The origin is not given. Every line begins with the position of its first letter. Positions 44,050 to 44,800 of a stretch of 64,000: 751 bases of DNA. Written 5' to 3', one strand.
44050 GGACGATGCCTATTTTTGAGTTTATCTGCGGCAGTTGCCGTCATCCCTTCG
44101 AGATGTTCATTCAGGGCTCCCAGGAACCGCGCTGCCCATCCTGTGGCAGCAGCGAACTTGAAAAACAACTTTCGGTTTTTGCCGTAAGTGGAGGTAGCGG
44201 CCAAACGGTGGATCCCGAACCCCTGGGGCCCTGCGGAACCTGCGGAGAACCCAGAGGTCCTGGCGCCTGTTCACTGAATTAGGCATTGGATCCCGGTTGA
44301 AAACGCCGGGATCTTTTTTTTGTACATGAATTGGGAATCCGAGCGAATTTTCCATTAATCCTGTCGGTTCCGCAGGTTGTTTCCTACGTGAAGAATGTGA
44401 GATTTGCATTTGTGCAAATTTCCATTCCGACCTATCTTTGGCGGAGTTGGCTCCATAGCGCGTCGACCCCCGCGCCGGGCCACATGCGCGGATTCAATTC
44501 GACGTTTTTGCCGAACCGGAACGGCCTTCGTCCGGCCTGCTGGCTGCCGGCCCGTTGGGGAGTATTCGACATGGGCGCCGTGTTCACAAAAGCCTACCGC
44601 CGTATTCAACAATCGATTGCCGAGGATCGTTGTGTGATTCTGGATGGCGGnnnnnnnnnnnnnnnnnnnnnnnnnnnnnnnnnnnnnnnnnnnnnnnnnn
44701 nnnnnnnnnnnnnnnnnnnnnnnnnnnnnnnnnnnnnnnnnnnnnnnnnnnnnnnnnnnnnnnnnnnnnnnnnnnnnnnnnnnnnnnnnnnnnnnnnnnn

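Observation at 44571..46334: Unusual fusion of a homocysteine S-methyltransferase domain to a class I SAM-dependent methyltransferase domain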

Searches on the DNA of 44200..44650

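Call 34: search_rna_families(source=window, start=44200, end=44650, threshold=evalue, max_evalue=10, show_alignments=2)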
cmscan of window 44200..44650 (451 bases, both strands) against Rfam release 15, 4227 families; matches with E-value up to 10: 10.
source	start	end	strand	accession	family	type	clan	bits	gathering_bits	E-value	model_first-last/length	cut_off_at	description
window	44249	44321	+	RF02837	anti-hemB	Gene; sRNA;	-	26.9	49.5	0.00027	1-81/81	no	Burkholderia RNA 7 (anti-hemB)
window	44261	44320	+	RF02278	Betaproteobacteria_toxic_sRNA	Gene; sRNA;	-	20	50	0.12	1-64/64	no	Betaproteobacteria toxic small RNA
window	44419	44476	-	RF03115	KDPG-aldolase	Gene; sRNA;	-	18.2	54.6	0.53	1-88/88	no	KDPG-aldolase RNA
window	44231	44318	+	RF00370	sroD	Gene; sRNA;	-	17.8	50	0.56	1-86/86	no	sroD RNA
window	44209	44266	-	RF03214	mir-769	Gene; miRNA;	-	16.9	57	1.5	1-81/81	no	mir-769 microRNA precursor family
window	44201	44283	-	RF03325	mir-4872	Gene; miRNA;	-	16.8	58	1.2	1-76/76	no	mir-4872 microRNA precursor family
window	44247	44312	+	RF03047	RAGATH-16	Gene; sRNA;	-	16.5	65.6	1.9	1-72/72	no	RAGATH-16 RNA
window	44324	44364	-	RF00204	snoR12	Gene; snRNA; snoRNA; CD-box;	-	15.2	39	6.5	1-83/83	no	Small nucleolar RNA R12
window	44271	44371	-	RF02621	BSnc120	Gene; sRNA;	-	13.5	114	7.1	1-88/88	no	Brucella sRNA 120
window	44224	44265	+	RF02136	HTT-AS1_3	Gene; lncRNA;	-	12.1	70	7.9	31-60/60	no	HTT antisense RNA 1 conserved region 3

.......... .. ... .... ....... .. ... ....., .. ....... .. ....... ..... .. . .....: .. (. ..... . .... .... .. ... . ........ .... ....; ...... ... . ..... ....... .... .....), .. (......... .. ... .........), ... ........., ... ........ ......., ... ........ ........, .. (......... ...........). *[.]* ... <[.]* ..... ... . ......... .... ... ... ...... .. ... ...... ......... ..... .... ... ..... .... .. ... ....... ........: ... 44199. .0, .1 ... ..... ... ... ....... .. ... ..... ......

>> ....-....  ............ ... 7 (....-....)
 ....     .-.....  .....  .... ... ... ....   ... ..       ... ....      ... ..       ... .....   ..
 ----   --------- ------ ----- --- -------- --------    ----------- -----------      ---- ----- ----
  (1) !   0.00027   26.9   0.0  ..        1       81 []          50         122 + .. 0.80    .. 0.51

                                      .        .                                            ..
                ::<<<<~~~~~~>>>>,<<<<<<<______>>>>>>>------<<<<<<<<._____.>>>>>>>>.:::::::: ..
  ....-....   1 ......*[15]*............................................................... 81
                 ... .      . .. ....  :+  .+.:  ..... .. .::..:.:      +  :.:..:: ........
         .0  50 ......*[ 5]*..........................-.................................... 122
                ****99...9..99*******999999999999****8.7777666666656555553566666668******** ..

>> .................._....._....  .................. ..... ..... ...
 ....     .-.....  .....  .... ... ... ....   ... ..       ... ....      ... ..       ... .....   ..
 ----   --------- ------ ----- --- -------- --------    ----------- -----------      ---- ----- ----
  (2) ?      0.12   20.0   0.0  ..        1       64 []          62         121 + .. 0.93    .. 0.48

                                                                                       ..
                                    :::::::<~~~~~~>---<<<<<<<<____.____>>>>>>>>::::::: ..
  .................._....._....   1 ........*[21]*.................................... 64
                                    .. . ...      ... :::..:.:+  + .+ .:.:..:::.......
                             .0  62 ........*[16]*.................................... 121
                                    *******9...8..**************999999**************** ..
